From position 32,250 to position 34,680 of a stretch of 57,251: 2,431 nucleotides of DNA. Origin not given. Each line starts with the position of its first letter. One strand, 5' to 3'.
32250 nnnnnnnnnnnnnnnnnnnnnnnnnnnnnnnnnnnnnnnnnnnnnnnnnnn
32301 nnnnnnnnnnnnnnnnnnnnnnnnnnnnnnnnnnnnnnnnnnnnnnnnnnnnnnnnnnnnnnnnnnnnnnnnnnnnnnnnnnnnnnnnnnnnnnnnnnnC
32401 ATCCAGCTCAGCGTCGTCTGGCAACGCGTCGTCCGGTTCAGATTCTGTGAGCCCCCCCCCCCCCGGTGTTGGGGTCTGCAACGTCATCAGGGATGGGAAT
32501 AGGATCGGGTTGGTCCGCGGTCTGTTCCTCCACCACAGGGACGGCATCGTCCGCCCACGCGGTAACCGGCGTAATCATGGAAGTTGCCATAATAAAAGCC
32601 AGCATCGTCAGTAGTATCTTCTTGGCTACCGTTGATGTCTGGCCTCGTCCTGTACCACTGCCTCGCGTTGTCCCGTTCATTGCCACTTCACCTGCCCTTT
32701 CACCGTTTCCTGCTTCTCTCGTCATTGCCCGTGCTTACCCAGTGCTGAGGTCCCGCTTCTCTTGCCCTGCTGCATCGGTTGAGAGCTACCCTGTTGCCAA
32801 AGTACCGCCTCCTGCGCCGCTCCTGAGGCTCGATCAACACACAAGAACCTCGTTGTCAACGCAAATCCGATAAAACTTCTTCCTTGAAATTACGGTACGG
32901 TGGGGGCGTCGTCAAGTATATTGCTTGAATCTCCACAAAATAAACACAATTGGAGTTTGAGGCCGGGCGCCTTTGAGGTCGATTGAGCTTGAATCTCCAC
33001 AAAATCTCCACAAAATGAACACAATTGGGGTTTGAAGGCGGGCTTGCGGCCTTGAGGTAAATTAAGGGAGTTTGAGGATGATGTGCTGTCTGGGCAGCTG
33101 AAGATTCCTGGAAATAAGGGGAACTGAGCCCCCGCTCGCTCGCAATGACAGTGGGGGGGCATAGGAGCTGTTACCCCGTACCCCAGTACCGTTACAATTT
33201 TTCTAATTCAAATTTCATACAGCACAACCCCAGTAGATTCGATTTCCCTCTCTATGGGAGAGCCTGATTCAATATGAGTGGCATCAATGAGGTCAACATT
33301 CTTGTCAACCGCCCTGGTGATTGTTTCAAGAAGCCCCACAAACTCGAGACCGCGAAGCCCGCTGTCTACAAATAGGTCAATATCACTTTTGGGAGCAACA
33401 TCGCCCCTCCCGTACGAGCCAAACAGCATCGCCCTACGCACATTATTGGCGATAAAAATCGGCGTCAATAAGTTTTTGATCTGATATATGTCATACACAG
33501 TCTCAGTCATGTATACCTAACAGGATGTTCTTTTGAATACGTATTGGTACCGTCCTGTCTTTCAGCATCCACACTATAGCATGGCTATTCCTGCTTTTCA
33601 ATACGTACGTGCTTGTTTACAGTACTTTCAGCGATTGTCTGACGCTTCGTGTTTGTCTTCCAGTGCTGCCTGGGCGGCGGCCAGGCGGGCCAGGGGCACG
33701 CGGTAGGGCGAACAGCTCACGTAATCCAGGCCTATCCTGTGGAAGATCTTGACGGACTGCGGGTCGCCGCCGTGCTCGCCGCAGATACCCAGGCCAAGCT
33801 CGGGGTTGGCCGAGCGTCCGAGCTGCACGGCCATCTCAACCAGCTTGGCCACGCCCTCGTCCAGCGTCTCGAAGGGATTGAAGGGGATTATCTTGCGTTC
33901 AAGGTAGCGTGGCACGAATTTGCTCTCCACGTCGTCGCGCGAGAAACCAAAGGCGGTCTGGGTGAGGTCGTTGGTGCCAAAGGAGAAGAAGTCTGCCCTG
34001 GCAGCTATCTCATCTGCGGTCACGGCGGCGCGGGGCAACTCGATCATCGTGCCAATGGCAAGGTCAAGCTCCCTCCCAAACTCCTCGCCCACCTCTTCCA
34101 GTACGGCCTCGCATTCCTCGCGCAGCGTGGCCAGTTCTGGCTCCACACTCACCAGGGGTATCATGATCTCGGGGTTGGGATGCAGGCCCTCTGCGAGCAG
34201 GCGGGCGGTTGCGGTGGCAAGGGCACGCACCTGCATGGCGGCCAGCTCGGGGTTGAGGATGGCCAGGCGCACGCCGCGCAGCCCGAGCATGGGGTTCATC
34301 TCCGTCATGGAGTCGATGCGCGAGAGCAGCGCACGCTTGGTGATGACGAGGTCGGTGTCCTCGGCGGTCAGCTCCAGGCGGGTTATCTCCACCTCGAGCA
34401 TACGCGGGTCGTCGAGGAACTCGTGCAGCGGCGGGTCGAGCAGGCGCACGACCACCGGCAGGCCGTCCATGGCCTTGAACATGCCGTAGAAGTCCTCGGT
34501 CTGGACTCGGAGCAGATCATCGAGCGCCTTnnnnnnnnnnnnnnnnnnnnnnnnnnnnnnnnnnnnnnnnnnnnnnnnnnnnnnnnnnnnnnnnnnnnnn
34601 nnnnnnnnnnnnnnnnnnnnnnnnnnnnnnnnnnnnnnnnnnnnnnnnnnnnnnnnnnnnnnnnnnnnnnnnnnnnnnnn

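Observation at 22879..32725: Mosaic ~3,280-aa surface protein: Pmp-like beta-helix, 10 Flg_new repeats, 10 uncharacterised ~100-aa repeats, and a triple-TM C-terminal anchor instead of LPXTG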

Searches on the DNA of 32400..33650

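Call 82: search_rna_families(source=window, start=32400, end=33650, threshold=evalue, max_evalue=1)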
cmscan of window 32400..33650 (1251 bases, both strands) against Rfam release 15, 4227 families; matches with E-value up to 1: 0.
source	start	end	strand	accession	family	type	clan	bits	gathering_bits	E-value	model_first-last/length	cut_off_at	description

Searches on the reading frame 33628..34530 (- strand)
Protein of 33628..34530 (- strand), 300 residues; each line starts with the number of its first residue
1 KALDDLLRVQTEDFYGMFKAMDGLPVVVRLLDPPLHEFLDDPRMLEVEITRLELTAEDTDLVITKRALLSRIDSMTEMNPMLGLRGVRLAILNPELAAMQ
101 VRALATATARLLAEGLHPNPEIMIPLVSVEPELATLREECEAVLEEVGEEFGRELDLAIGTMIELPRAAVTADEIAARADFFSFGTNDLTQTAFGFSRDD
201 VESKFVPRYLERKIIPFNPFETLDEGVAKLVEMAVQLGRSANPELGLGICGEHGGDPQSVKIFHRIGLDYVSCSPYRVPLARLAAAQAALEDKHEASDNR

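Call 93: find_related_loci(query=window:33628-34530:-, collection=genome_contigs, flank=10000)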
Query window:33628-34530:- (300 aa) in genome_contigs; peptide patterns used: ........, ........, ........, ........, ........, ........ (x = any residue, [..] = any of these).
600 stretches matched a pattern (row limit reached: there are more); 596 encode a relative of the query (tblastn E <= 1e-3); the best 80 are kept; 80 distinct loci.
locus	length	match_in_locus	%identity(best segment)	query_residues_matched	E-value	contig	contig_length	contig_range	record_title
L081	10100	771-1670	82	1-300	8e-165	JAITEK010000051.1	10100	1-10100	MAG: Coriobacteriales bacterium isolate Nm470_bin52 k119_4227574, whole genome shotgun sequence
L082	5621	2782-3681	70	1-300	7e-139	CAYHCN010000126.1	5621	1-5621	MAG TPA_asm: uncultured Eubacteriales bacterium isolate ERP119294_co4_461 genome assembly, contig: NODE_18599_length_562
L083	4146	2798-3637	73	1-280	4e-138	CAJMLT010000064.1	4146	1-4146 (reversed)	TPA_asm: uncultured bacterium isolate ERR1600664-bin.38 genome assembly, contig: NODE_14630_length_4146_cov_5.624297, wh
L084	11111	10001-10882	69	1-294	2e-135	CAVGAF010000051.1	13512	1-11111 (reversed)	Butyrivibrio sp. CAG:318 isolate H07649-L1_cleanbin_000015 genome assembly, contig: Spades_H07649-L1_contig_3215, whole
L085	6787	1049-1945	69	2-300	2e-135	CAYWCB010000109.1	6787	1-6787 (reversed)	MAG TPA_asm: uncultured Eubacteriales bacterium isolate SRP257756_co1_46 genome assembly, contig: NODE_10458_length_6787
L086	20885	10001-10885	67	1-295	2e-131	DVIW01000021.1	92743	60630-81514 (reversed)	MAG TPA_asm: Candidatus Aphodovivens avistercoris isolate ChiGjej5B5-3278 ChiGjej5B5M5__C127075_L92743_SRR6323495, whole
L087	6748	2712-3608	66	2-300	7e-131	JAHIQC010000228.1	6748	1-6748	MAG: Actinomycetota bacterium isolate KR13_S3.mb.94 KR13_S3.mb.94_k141_329743, whole genome shotgun sequence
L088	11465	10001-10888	71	1-296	2e-130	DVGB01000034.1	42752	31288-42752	MAG TPA_asm: Candidatus Aveggerthella stercoripullorum isolate ChiGjej1B1-2707 ChiGjej1B1M5__C168837_L42752_SRR6323428,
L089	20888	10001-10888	69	2-297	8e-128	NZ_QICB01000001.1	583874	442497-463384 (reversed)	Slackia faecicanis strain DSM 17537 DSM17537T_contig_001, whole genome shotgun sequence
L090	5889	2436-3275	67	1-280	1e-127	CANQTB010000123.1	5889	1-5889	MAG: uncultured Eggerthellaceae bacterium isolate Lapin-012__bin19 genome assembly, contig: Lapin-012__NODE_13099_length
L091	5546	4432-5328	68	2-300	2e-125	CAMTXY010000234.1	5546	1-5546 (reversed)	MAG: uncultured actinobacterium isolate G04_MAG_00037 genome assembly, contig: G04_MAG_00037_000000000094, whole genome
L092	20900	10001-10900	66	2-300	5e-123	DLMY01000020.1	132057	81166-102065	MAG TPA_asm: Actinobacteria bacterium UBA7524 UBA7524_contig_53, whole genome shotgun sequence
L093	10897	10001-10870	64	1-290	5e-122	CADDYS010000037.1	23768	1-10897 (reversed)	unidentified bacterium isolate 10 genome assembly, contig: NODE_1302_length_23768_cov_17.673322, whole genome shotgun se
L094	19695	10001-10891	67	3-299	8e-122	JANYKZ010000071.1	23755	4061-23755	MAG: Coriobacteriia bacterium isolate GL140_5_metabinner_73_sub GL140_5_k141_1627269, whole genome shotgun sequence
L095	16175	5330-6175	66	1-282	4e-121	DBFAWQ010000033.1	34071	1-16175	MAG TPA_asm: Eggerthellaceae bacterium isolate MAG3797 k141_69307, whole genome shotgun sequence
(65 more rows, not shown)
